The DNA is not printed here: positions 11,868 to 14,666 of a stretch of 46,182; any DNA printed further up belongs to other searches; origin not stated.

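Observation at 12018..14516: Family-B polymerase with all three Exo motifs degenerate and non-canonical motifs B and C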

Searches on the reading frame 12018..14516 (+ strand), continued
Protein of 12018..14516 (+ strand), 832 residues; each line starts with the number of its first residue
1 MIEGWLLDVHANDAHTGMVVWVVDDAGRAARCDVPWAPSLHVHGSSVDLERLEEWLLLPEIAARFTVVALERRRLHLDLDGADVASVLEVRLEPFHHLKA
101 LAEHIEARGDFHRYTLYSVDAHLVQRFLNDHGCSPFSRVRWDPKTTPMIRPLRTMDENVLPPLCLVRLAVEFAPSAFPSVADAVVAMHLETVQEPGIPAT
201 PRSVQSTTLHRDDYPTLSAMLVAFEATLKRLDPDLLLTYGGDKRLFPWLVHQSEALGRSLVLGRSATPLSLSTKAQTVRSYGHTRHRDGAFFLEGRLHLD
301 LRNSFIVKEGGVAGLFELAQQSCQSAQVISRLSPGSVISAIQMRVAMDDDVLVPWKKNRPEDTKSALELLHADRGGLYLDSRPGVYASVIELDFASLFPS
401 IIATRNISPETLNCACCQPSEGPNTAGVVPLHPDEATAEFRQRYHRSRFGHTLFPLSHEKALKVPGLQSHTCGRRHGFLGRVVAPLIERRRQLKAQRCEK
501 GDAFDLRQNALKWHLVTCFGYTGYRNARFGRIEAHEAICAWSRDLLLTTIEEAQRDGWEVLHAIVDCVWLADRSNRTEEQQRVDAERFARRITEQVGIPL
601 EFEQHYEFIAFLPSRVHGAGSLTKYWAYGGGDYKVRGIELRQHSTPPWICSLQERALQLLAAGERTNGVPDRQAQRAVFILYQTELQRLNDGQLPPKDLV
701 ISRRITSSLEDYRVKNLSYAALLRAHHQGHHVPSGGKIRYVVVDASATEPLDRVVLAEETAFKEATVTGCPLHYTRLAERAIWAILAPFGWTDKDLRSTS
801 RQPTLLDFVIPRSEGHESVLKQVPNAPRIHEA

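Call 36: search_solved_structures(query=A1, max_evalue=1e-10, show_alignments=2)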
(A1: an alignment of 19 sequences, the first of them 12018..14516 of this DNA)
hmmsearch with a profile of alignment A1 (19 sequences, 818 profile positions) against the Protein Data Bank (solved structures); distinct sequences matched with E-value up to 1e-10: 58.
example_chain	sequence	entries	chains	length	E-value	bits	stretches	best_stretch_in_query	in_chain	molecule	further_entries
6wya_A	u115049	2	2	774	7e-50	172.9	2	463-800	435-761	DNA polymerase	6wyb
2xhb_A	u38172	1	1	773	2.8e-49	170.9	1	463-800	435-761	DNA POLYMERASE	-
2vwj_A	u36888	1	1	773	3.4e-49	170.6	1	463-800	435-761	DNA POLYMERASE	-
2vwk_A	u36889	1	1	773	3.4e-49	170.6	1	463-800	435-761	DNA POLYMERASE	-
1tgo_A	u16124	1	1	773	5.2e-49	170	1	463-800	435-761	PROTEIN (THERMOSTABLE B DNA POLYMERASE)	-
1wn7_A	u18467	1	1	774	8.7e-49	169.3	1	463-805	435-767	Family B DNA Polymerase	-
7b06_A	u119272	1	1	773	9.2e-49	169.2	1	463-800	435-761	DNA polymerase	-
1wns_A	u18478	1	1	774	1.2e-48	168.8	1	463-805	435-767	DNA POLYMERASE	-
4k8z_A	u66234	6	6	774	1.9e-48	168.2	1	463-805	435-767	DNA polymerase | DNA polymerase,DNA polymerase,DNA polymerase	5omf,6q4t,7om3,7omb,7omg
4flt_A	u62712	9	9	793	2.4e-48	167.8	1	463-800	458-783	DNA polymerase 1 | Pyrococcus abyssi B family DNA polymerase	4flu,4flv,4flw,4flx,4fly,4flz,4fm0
4fm2_A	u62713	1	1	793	4.8e-48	166.8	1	463-800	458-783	DNA polymerase 1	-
7b08_A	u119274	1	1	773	1.1e-47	165.7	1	463-800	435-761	DNA polymerase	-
5h12_A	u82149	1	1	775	1.4e-47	165.2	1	463-807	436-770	Deep Vent DNA Polymerase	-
8s84_A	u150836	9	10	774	1.5e-47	165.2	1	463-805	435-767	DNA polymerase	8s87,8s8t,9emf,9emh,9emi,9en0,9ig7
2jgu_A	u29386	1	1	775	3.1e-47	164.1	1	463-808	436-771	DNA POLYMERASE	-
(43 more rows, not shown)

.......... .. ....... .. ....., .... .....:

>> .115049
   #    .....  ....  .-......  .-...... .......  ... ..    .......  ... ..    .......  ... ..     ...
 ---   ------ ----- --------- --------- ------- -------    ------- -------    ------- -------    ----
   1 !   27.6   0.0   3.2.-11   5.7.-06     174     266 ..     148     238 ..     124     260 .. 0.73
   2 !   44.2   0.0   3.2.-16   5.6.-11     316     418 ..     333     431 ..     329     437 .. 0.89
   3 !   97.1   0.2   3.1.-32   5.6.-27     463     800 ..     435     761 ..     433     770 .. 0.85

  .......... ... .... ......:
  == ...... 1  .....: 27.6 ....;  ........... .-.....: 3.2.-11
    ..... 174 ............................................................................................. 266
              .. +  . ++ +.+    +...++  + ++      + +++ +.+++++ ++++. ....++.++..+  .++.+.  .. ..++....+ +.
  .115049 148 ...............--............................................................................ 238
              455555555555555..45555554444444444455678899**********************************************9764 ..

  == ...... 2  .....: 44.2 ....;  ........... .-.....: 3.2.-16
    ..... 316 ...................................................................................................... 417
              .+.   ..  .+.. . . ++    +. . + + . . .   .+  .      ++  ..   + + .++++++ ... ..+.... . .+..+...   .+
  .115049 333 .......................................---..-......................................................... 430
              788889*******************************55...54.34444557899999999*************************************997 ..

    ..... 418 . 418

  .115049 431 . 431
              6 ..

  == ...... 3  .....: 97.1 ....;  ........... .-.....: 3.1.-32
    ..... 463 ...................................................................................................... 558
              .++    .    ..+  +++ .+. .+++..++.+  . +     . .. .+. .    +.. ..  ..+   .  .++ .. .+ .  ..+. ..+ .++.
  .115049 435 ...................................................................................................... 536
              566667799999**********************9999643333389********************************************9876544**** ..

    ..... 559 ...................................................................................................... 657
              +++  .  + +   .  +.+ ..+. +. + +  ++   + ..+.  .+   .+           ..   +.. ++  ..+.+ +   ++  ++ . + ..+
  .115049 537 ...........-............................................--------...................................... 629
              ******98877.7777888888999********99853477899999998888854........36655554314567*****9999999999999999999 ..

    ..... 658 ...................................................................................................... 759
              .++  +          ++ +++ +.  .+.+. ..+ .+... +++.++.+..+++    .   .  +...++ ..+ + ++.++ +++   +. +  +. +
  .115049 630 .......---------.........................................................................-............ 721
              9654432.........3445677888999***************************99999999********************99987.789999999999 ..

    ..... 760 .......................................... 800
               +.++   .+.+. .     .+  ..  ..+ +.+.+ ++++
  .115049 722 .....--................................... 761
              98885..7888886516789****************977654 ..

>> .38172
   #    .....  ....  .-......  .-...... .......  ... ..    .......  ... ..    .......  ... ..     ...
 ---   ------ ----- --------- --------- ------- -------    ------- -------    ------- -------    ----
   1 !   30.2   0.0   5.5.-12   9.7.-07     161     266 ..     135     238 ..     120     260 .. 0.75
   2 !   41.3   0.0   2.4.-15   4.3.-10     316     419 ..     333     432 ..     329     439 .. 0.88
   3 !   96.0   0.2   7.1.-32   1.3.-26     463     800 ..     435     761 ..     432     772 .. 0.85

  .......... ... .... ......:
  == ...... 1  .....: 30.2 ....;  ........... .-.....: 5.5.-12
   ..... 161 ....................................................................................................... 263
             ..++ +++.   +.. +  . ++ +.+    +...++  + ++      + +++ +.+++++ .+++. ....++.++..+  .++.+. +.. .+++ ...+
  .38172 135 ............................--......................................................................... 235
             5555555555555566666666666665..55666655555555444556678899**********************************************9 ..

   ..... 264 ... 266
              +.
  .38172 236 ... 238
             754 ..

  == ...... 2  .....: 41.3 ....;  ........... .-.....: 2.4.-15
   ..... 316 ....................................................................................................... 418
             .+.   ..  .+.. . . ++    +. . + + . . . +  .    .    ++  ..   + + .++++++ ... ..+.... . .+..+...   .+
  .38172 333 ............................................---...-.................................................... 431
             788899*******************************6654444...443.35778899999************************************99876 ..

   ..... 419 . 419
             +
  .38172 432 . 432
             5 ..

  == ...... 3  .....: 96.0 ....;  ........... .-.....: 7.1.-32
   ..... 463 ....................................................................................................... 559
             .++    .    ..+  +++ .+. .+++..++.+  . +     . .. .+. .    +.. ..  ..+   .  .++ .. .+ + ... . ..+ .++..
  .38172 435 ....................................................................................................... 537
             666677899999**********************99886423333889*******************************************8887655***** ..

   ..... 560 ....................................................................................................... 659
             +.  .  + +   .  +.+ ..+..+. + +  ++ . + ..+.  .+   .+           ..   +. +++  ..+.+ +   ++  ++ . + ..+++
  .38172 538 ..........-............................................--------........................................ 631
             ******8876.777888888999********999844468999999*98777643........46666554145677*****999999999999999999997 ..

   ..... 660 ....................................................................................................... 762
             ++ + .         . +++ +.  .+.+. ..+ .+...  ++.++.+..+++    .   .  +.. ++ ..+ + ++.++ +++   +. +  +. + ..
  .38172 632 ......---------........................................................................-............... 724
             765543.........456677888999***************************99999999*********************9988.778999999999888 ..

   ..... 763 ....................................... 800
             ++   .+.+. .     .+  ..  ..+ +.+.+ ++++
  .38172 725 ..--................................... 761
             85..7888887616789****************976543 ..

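Call 38: predict_structure(alignment_id=A1)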
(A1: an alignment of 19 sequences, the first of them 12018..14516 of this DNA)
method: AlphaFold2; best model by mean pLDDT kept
length: 832 residues; sequences in the alignment: 19
mean_pLDDT: 74.2   pTM: 0.55
mean pLDDT of the five models: 74.2, 72.6, 69.7, 66.4, 65.7
residues with pLDDT >= 90: 251; 70-90: 321; 50-70: 103; < 50: 157
segments of 3 or more residues with pLDDT < 50: 279-284, 357-379, 397-433, 445-477, 519-538, 616-622, 809-832
pLDDT, mean of each block of 10 residues (from residue 1): 92 92 91 91 90 91 90 76 77 88 79 75 84 92 90 74 94 85 93 88 88 94 94 94 92 91 92 68 61 94 81 91 88 68 71 53 28 37 79 59 32 31 34 46 46 28 26 40 63 78 83 58 34 45 64 84 72 85 90 74 86 55 74 76 82 92 82 89 94 90 81 83 90 80 90 90 79 91 88 80 54 34 32 33
secondary structure, 60 per line:
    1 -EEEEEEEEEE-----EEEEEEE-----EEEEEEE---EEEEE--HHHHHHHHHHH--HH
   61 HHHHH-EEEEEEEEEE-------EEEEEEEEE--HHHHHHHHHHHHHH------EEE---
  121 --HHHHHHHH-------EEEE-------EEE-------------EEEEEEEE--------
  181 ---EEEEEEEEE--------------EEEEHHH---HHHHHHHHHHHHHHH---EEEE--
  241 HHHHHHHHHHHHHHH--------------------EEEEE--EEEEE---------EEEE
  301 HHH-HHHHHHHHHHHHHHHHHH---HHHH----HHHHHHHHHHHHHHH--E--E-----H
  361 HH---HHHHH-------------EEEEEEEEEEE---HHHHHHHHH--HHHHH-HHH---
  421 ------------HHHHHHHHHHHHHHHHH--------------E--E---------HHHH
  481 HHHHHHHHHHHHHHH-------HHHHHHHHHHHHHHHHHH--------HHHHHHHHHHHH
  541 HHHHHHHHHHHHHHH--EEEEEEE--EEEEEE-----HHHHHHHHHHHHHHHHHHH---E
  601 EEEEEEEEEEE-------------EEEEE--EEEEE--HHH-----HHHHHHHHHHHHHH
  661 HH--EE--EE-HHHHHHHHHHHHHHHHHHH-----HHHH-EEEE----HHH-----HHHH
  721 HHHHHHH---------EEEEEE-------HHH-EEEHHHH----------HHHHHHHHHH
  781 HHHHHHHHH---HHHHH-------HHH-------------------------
elements in order (helices of 4 or more, strands of 3 or more residues): E2-11 E17-23 E29-35 E39-43 H46-56 H59-65 E67-76 E84-92 H95-108 E115-117 H123-130 E138-141 E149-151 E165-172 E184-192 E207-210 H217-231 E235-238 H241-255 E276-280 E283-287 E297-300 H305-322 H326-329 H334-348 H366-370 E384-394 H398-406 H409-413 H433-449 H477-495 H503-520 H529-555 E558-564 E567-572 H578-596 E600-611 E625-629 E632-636 H647-662 H672-690 H696-699 E701-704 H717-727 E737-742 E754-756 H757-760 H771-789 H793-797

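Call 45: fold_search(model_id=the predicted structure, library=pdb)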
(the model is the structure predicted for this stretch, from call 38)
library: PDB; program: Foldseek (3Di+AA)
matches with E <= 10: 1188; with E <= 0.001: 271
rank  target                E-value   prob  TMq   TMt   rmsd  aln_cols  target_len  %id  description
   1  4k8x_A                1.1e-36  1.00  0.52  0.56   9.0       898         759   20  Binary complex of 9N DNA polymerase in the replicative state (released 2013-06-26)
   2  7b0h_F                1.6e-36  1.00  0.55  0.59   9.2       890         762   20  TgoT_6G12 Ternary complex (released 2021-01-13)
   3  4flu_A                2.5e-36  1.00  0.51  0.55   9.9       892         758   18  Pyrococcus abyssi B family DNA polymerase bound to a dsDNA, in edition mode (released 2012-08-29)
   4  2xhb_A                2.6e-36  1.00  0.53  0.58   9.4       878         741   20  Crystal structure of DNA polymerase from Thermococcus gorgonarius in complex with hypoxanthine-containing DNA (released 2010-07-21)
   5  4flv_A                3.0e-36  1.00  0.51  0.55   9.8       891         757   19  Pyrococcus abyssi B family DNA polymerase bound to a dsDNA, in edition mode (released 2012-08-29)
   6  4k8z_A                3.2e-36  1.00  0.52  0.56   9.5       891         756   19  KOD Polymerase in binary complex with dsDNA (released 2013-06-26)
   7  3a2f_A                3.2e-36  1.00  0.48  0.51  11.2       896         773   19  Crystal Structure of Pyrococcus furiosus DNA polymerase/PCNA monomer mutant complex (released 2009-11-03)
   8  2vwj_A                3.6e-36  1.00  0.52  0.56   9.6       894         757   20  Uracil Recognition in Archaeal DNA Polymerases Captured by X-ray Crystallography. (released 2008-07-22)
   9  6wya_A                4.2e-36  1.00  0.51  0.55  10.3       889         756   20  RTX (Reverse Transcription Xenopolymerase) in complex with a DNA duplex and dAMPNPP (released 2020-08-19)
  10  5vu9_A                5.1e-36  1.00  0.54  0.58   8.9       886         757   19  TNA polymerase, translocated product (released 2017-12-06)
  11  7tqw_A                6.7e-36  1.00  0.52  0.56   9.2       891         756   19  Kod RSGA incorporating PMT, n+2 (released 2022-08-31)
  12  1tgo                  7.8e-36  1.00  0.46  0.49  11.9       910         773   20  THERMOSTABLE B TYPE DNA POLYMERASE FROM THERMOCOCCUS GORGONARIUS (released 1999-03-22)
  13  4flt_A                8.2e-36  1.00  0.51  0.55  10.2       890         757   18  Pyrococcus abyssi B family DNA polymerase bound to a dsDNA, in edition mode (released 2012-08-29)
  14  5h12                  9.6e-36  1.00  0.50  0.54  10.6       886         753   19  Crystal structure of Deep Vent DNA Polymerase (released 2017-01-25)
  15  6q4t_A                1.2e-35  1.00  0.55  0.60   8.6       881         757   20  KOD DNA pol in a closed ternary complex with 7-deaza-7-(2-(2-hydroxyethoxy)-N-(prop-2-yn-1-yl)acetamide)-2-dATP (released 2019-02-27)
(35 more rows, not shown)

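Call 56: search_protein_representatives(protein=window:12018-14516:+)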
Query: 832 residues. Proteins with E-value up to 0.001 (for the whole library): 2485; up to 1e-10: 1305; up to 1e-30: 538. The best 150 are listed.
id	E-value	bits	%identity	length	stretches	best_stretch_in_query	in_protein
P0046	0.0e+00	1198.2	66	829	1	1-811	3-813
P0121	3.4e-222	756.3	53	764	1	4-799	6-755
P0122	8.0e-222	755.1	48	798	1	2-799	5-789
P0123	2.1e-191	654.5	46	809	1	4-814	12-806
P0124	1.4e-170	585.6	45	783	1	3-798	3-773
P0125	1.9e-167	575.2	45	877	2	458-807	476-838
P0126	3.4e-134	465.3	53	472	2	317-644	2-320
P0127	9.3e-133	460.5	45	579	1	1-599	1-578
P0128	1.4e-125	436.7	39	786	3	463-795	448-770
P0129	2.6e-120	419.3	38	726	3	462-796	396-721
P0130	5.0e-120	418.4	39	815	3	460-805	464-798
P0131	1.2e-118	413.9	40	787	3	2-431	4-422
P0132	2.8e-116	406.0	39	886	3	18-420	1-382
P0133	8.6e-116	404.4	34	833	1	5-794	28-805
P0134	1.1e-114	400.7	37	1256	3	3-420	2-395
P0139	1.7e-111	390.2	38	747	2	463-801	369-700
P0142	5.5e-108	378.6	35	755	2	463-801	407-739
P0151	8.8e-102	358.0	33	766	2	2-420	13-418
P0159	2.7e-99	349.8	36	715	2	462-805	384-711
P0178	7.7e-92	325.2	37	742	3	463-790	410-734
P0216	2.8e-83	296.8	41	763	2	463-800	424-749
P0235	2.5e-81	290.4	33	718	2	462-747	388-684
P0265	2.5e-77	277.1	34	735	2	463-797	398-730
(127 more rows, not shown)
